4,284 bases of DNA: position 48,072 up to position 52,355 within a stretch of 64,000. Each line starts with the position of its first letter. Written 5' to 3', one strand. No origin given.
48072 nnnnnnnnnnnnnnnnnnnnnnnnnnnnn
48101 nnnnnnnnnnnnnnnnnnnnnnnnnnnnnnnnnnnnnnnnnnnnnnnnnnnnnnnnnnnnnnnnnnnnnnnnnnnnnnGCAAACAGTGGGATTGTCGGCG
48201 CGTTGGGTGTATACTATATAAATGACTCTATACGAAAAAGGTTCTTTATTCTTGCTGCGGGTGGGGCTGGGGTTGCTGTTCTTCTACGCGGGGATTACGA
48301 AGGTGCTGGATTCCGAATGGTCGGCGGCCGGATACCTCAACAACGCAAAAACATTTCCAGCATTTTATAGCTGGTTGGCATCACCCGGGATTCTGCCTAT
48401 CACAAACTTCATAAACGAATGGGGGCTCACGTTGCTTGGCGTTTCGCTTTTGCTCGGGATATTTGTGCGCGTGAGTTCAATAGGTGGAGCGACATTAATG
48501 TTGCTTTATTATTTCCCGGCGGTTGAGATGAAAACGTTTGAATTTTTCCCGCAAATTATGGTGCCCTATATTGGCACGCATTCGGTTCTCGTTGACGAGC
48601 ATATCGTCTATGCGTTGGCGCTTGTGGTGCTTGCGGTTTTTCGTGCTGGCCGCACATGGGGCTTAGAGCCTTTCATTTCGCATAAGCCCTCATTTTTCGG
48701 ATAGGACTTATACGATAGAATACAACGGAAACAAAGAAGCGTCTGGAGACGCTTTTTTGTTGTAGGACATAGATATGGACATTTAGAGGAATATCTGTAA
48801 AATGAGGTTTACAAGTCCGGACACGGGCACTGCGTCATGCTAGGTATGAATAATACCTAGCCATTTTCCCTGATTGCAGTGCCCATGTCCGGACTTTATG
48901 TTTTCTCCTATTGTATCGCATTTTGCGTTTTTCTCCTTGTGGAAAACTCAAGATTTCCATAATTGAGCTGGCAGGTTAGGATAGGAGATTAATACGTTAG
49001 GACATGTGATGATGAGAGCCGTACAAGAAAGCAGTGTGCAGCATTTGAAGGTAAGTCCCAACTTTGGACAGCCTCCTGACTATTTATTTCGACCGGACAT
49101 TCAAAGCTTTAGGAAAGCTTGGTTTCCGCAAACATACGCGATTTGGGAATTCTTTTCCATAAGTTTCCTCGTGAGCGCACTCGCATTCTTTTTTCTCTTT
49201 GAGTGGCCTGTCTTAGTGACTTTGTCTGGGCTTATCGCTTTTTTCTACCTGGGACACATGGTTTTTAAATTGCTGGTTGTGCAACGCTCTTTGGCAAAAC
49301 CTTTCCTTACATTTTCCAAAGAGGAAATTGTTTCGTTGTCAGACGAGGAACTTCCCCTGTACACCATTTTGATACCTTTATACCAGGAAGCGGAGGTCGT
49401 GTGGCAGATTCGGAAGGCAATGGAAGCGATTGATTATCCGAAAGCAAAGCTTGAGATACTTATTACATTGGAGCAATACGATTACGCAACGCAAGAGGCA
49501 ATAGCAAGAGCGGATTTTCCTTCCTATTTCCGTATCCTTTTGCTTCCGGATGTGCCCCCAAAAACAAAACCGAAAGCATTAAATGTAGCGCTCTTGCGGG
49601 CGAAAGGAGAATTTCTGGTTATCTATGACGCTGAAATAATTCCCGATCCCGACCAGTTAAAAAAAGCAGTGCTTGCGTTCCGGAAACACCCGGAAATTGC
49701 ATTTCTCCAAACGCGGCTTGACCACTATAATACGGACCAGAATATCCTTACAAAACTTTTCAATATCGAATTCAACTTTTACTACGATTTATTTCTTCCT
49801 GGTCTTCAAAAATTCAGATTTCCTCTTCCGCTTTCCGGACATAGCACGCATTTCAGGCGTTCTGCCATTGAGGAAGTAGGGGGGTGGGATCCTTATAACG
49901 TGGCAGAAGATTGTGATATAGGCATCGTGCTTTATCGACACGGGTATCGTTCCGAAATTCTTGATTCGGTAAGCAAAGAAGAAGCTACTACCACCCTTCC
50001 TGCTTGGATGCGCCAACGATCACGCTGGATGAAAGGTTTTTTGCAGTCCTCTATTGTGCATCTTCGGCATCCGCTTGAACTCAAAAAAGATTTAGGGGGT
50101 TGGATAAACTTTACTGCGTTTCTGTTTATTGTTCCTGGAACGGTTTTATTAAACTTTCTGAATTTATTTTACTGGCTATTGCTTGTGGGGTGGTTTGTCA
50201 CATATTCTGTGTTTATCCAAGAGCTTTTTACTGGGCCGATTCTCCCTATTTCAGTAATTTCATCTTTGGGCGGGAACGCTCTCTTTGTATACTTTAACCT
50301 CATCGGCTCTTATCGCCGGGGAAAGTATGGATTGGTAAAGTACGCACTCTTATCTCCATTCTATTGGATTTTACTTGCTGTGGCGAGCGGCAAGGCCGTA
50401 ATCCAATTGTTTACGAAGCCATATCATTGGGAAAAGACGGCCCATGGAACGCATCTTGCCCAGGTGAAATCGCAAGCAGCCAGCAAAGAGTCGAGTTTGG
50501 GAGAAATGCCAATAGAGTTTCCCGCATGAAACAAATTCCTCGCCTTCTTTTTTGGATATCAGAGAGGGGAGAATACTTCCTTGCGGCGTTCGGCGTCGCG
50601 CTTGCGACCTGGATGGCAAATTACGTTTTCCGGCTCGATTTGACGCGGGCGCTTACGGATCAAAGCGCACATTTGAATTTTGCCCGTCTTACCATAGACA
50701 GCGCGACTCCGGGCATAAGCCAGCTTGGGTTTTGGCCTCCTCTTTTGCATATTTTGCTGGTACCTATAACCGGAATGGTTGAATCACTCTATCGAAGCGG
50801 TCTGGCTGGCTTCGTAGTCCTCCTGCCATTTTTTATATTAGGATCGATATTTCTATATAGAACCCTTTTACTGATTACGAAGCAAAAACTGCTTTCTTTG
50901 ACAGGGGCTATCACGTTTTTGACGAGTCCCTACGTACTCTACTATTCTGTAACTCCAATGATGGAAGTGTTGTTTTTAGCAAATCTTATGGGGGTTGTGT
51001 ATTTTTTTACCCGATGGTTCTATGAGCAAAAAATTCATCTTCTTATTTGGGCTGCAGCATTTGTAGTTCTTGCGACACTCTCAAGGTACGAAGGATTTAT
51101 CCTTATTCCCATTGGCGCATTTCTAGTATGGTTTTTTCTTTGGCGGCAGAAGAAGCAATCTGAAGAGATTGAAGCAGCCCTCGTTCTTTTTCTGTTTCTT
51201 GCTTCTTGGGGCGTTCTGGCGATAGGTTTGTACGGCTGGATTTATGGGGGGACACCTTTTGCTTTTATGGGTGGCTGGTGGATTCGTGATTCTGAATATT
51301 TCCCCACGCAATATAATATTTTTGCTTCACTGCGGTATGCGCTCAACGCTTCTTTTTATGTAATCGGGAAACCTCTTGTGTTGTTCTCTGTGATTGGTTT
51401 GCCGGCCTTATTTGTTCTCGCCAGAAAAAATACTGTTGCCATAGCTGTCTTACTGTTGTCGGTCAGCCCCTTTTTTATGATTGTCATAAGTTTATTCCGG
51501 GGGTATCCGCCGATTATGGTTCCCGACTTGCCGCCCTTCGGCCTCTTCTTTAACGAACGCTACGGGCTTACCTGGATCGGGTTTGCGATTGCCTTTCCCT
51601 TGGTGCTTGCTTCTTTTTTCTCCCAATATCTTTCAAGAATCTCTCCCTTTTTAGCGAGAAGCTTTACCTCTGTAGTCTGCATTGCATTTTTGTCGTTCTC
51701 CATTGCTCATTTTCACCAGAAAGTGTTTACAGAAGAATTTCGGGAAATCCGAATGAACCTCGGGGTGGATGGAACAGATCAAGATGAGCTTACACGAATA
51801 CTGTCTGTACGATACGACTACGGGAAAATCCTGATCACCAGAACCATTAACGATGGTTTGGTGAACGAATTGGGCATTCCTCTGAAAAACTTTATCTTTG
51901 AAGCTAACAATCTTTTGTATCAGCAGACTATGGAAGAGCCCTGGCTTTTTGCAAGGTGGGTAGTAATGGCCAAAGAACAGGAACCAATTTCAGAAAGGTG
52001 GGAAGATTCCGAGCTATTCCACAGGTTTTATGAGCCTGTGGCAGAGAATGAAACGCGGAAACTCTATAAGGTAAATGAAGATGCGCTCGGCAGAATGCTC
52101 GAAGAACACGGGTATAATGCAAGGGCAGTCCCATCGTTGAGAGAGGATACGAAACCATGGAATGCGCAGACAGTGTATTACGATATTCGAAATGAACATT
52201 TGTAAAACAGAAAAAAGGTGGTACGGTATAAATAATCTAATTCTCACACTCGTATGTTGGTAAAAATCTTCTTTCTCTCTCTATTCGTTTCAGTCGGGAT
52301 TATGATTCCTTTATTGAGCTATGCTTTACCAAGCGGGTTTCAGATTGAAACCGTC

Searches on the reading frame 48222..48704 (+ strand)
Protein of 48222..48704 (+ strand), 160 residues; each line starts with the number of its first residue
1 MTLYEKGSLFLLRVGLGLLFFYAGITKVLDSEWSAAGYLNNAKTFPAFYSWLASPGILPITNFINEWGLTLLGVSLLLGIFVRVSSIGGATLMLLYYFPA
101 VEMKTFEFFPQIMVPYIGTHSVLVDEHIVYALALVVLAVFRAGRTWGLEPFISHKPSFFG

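Call 81: search_protein_families(library=pfam, proteins=[window:48222-48704:+], max_evalue=0.01)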
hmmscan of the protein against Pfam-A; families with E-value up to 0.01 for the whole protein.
window:48222-48704:+ (160 aa): 3 families
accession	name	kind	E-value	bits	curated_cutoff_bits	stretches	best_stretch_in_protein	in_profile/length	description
PF07681.17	DoxX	-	7.3e-08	33.4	23.6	1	9-97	2-80/85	DoxX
PF05090.19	HTTM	-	0.0028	17.7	27.7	1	9-114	144-248/259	HTTM domain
PF07291.16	MauE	-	0.0091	16.7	27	1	9-96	5-83/128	Methylamine utilisation protein MauE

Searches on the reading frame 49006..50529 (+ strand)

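Call 49: search_protein_families(library=pfam, proteins=[window:49006-50529:+], max_evalue=0.0001)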
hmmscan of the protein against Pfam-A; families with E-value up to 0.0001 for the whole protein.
window:49006-50529:+ (507 aa): 4 families
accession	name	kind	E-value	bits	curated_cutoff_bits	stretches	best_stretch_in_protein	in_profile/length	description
PF13632.12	Glyco_trans_2_3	-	8.6e-30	104.5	27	1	205-397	3-193/198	Glycosyl transferase family group 2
PF13641.12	Glyco_tranf_2_3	-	2.5e-20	73.9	27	1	119-344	3-230/230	Glycosyltransferase like family 2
PF13506.12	Glyco_transf_21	-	2.4e-10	40.6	21.7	1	179-342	7-173/174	Glycosyl transferase family 21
PF00535.33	Glycos_transf_2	-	4e-08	33.8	23.3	1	120-291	1-167/168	Glycosyl transferase family 2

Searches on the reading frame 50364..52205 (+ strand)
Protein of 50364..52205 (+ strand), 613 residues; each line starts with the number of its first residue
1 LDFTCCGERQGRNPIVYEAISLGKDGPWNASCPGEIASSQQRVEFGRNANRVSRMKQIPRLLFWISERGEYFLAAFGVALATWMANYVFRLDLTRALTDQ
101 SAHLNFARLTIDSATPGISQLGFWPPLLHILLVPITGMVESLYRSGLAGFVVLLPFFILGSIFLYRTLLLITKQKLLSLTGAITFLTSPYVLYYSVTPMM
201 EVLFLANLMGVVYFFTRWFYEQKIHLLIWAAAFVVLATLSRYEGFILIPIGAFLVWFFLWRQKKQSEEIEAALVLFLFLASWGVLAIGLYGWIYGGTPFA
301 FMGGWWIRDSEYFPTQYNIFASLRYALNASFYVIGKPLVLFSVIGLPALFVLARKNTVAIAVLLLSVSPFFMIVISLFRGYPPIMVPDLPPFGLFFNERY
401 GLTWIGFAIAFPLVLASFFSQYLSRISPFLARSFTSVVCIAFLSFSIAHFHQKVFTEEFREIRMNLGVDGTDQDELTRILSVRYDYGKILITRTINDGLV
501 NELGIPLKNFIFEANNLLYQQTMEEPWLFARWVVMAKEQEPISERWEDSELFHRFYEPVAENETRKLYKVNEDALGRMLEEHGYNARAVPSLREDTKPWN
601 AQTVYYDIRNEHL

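Call 49: search_protein_families(library=pfam, proteins=[window:50364-52205:+], max_evalue=0.0001)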
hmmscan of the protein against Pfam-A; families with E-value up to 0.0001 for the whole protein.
window:50364-52205:+ (613 aa): 2 families
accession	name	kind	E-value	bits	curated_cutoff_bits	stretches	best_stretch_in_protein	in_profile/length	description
PF13231.12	PMT_2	-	1.1e-05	26.1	26.1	1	151-281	23-155/160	Dolichyl-phosphate-mannose-protein mannosyltransferase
PF24677.1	DUF7657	-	3.7e-05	23.1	26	1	156-290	122-258/401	Domain of unknown function (DUF7657)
